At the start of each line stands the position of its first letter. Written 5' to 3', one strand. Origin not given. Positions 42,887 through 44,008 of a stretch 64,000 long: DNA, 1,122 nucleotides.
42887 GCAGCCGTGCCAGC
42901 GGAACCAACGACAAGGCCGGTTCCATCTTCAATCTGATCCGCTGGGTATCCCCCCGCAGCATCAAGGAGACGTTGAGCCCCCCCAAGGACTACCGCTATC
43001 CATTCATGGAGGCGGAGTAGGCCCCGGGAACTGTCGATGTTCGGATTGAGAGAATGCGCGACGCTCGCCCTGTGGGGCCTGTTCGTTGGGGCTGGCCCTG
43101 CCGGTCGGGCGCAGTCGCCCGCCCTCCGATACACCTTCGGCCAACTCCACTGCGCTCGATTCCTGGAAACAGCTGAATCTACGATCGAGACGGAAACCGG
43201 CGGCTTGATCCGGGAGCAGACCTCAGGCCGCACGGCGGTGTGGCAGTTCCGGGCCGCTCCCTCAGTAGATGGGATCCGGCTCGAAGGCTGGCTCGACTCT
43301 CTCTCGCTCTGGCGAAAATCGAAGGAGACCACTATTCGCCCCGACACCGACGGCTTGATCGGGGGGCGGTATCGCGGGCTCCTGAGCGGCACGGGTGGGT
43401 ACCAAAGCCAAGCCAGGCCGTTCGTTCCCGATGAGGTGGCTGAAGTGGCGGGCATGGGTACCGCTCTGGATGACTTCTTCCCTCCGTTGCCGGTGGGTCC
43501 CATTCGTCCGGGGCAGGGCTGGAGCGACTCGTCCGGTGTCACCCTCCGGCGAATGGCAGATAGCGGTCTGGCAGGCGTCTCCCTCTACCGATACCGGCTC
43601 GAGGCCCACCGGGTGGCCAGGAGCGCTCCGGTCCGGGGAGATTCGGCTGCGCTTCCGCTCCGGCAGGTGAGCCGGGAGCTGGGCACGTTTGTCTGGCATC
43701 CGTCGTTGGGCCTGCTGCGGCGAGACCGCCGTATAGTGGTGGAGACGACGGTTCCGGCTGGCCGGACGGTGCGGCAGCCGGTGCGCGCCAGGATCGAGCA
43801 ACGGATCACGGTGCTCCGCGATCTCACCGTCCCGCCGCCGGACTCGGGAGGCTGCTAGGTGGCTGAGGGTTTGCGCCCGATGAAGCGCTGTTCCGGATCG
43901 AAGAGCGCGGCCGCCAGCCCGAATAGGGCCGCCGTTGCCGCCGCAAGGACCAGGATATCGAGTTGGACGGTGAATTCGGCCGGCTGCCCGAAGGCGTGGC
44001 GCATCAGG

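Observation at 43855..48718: ABC-2 exporter genes translationally fused to the end of pqqABCDE: candidate PQQ export step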

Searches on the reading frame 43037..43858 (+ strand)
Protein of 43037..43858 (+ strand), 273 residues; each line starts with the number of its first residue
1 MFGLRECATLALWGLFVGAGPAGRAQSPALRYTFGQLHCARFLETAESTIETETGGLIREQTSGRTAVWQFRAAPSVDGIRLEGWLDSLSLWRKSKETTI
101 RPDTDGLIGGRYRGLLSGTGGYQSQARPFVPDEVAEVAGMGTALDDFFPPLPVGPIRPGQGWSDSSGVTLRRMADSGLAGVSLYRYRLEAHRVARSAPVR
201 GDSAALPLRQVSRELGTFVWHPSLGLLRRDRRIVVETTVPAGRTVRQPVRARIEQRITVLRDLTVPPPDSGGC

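Call 7: search_protein_families(library=pfam, proteins=[window:43037-43858:+], max_evalue=0.001)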
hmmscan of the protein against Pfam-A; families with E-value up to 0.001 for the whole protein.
window:43037-43858:+ (273 aa): 0 families

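Call 20: search_protein_families(library=ncbifam, proteins=[window:43037-43858:+], max_evalue=0.00001)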
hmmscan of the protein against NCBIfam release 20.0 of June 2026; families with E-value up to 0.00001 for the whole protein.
window:43037-43858:+ (273 aa): 0 families
